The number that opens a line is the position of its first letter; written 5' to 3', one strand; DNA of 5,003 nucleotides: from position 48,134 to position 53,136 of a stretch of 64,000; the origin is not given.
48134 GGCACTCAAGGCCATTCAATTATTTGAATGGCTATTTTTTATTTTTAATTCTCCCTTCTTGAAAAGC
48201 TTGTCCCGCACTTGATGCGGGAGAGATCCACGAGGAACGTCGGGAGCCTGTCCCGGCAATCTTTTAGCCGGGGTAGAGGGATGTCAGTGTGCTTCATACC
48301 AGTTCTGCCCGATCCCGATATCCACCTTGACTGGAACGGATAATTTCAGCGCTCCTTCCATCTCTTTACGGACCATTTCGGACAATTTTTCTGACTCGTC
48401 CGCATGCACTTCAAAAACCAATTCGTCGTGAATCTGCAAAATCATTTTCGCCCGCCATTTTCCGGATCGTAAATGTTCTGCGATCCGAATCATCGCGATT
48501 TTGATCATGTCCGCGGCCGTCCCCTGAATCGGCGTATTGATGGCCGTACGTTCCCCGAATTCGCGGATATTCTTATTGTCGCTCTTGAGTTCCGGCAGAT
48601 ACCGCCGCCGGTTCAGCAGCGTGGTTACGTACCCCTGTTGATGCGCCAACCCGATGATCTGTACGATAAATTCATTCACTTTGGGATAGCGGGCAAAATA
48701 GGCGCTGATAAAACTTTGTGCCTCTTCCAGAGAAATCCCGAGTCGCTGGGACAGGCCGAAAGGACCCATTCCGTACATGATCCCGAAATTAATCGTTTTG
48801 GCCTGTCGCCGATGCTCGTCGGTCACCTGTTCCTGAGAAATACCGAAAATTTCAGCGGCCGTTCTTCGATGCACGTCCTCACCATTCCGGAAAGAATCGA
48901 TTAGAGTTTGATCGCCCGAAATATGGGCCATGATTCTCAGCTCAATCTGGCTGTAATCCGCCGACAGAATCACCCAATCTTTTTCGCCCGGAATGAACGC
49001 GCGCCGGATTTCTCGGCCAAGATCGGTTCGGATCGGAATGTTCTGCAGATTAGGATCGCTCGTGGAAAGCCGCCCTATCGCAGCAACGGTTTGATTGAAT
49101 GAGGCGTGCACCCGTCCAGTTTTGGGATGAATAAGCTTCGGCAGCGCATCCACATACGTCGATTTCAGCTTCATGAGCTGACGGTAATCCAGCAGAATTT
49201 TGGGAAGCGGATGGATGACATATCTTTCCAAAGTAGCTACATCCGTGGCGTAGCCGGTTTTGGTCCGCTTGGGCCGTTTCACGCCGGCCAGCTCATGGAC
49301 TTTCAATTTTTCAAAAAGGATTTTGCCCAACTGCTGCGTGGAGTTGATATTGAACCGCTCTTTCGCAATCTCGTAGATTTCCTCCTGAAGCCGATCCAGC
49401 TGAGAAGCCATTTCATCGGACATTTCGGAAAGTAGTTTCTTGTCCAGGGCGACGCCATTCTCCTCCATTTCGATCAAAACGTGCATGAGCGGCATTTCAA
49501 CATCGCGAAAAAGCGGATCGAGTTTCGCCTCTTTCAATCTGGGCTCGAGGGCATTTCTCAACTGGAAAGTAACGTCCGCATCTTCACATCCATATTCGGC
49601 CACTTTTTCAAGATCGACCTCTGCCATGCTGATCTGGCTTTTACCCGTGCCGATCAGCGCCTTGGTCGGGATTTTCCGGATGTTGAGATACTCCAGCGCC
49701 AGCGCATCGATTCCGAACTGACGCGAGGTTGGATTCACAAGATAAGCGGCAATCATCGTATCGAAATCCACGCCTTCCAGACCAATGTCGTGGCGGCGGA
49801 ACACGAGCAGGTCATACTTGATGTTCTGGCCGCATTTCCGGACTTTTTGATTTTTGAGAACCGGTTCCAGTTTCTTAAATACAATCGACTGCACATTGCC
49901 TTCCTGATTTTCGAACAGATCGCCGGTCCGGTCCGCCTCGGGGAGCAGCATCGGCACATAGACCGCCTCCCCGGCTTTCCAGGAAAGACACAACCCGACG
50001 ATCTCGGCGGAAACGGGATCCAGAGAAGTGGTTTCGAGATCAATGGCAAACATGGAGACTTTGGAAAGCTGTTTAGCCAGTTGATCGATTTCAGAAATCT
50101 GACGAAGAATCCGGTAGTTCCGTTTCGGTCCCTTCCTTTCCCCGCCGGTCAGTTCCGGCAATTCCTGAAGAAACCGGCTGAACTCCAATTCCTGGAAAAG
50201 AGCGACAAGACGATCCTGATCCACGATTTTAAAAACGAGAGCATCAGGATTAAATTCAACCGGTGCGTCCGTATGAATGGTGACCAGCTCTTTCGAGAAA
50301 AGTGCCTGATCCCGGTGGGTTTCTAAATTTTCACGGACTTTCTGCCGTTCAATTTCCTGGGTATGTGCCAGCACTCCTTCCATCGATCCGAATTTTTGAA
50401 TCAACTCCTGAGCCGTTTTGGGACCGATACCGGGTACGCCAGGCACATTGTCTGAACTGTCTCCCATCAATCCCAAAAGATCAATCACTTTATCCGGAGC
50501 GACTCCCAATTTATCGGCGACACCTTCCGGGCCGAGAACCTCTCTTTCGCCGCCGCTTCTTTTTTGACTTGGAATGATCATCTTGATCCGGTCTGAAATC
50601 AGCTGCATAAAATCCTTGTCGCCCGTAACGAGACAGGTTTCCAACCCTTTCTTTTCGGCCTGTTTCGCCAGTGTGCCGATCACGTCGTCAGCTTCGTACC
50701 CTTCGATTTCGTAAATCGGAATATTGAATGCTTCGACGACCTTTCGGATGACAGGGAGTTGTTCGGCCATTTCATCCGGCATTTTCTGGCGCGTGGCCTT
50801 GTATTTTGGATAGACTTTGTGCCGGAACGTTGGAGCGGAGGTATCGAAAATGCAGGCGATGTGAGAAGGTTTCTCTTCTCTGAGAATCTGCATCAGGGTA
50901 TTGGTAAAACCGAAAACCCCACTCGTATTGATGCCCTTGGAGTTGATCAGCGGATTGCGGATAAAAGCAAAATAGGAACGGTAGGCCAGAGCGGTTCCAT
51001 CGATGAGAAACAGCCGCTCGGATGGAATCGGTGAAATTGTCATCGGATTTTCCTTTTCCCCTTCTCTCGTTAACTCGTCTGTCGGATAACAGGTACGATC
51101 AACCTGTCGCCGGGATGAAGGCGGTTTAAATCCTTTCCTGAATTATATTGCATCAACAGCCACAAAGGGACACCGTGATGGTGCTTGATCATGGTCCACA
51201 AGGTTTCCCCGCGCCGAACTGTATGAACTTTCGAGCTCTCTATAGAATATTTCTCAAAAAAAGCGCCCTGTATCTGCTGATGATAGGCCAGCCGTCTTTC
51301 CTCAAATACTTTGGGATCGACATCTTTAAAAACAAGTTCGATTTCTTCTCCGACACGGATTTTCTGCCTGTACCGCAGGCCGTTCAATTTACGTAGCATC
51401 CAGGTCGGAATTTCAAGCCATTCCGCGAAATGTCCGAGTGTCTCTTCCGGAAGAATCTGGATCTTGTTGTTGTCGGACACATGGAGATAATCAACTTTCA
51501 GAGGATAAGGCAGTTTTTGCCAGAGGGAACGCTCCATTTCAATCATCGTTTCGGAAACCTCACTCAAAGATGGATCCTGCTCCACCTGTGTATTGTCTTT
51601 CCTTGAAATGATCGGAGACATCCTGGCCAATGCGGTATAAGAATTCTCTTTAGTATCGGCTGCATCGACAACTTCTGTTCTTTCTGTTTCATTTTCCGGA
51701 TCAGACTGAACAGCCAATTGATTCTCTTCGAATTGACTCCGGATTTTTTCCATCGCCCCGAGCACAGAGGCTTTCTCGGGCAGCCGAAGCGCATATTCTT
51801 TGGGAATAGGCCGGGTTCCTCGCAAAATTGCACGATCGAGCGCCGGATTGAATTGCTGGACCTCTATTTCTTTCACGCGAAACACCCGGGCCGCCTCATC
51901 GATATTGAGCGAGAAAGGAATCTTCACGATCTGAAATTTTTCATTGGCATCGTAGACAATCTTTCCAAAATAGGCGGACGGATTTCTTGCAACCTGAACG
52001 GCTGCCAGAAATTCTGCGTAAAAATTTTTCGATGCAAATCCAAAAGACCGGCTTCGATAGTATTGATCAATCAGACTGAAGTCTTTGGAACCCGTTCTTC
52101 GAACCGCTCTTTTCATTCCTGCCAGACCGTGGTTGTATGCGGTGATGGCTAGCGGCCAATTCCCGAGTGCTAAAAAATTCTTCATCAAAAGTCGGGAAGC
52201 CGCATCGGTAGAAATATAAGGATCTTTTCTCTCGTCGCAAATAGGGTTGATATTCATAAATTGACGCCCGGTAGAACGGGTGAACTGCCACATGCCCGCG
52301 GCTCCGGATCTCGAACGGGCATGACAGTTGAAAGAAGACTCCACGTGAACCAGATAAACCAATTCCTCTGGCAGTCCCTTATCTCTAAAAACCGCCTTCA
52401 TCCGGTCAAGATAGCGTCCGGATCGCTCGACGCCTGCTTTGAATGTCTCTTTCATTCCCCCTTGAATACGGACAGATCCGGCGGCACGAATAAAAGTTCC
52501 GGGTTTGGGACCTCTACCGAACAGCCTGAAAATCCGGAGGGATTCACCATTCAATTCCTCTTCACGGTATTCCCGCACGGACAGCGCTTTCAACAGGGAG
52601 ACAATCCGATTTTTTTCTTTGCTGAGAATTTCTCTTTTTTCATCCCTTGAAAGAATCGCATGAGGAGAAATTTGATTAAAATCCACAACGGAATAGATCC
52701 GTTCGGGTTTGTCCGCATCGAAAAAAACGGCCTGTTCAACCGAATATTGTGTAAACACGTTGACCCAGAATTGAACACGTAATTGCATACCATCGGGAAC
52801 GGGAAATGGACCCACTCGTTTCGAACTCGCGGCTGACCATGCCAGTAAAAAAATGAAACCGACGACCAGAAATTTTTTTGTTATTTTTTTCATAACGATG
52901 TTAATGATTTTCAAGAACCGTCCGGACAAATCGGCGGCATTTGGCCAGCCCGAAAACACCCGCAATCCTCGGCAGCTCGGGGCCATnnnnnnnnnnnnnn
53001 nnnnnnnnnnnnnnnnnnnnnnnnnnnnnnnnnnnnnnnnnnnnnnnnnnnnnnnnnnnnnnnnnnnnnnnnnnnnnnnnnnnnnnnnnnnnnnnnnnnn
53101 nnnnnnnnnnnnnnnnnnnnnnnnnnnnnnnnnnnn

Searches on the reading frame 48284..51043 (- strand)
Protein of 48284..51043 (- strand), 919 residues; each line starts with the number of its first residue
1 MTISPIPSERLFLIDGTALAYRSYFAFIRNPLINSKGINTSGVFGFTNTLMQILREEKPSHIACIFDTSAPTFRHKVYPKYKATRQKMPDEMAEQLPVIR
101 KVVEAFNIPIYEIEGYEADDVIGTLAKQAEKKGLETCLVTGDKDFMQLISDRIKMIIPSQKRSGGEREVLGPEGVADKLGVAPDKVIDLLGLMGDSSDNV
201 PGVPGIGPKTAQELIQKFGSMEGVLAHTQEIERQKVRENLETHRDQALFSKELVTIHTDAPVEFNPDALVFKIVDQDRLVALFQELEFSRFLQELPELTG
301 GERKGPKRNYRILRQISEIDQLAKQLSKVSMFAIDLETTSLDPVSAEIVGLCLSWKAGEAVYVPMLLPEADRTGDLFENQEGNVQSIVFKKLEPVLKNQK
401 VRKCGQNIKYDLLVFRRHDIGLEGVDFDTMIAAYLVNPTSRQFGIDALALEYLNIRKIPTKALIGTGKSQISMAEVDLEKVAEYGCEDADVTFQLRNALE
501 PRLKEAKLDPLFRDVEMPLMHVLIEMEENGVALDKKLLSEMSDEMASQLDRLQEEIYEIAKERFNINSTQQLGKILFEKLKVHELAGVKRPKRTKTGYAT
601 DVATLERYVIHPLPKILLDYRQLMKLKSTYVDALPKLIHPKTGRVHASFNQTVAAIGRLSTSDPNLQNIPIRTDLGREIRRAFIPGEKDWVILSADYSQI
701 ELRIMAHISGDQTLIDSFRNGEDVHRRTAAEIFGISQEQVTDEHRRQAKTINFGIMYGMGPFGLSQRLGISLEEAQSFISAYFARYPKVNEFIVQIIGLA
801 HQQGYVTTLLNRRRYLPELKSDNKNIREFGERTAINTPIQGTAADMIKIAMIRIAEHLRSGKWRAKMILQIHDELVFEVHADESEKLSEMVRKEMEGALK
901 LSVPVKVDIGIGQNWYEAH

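Call 95: search_protein_families(library=pfam, proteins=[window:48284-51043:-], max_evalue=0.00001)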
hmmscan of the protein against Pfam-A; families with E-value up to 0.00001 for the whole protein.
window:48284-51043:- (919 aa): 5 families
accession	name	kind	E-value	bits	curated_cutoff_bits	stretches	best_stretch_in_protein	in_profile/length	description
PF00476.26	DNA_pol_A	-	1.3e-165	551.4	34.3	1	536-917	2-381/381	DNA polymerase family A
PF02739.22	5_3_exonuc_N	-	2.7e-60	203.3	34.3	1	10-180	1-164/164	5'-3' exonuclease, N-terminal resolvase-like domain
PF01367.25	5_3_exonuc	-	9.8e-37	125.8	40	1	181-276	1-96/97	5'-3' exonuclease, C-terminal SAM fold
PF01612.26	DNA_pol_A_exo1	-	6e-24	85.2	23.6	1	310-503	1-172/173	3'-5' exonuclease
PF22619.2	DNA_polI_exo1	-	5.7e-09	36.3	27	1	391-452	39-100/140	DNA polymerase I, ribonuclease H-like domain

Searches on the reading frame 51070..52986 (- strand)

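Call 95: search_protein_families(library=pfam, proteins=[window:51070-52986:-], max_evalue=0.00001)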
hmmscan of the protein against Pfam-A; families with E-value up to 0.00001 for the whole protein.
window:51070-52986:- (638 aa): 2 families
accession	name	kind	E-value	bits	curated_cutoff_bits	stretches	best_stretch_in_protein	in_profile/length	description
PF01464.25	SLT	-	3.7e-21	75.3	21.3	1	203-304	11-114/117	Transglycosylase SLT domain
PF01476.26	LysM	-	6.6e-08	32.8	20.9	1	588-632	1-43/43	LysM domain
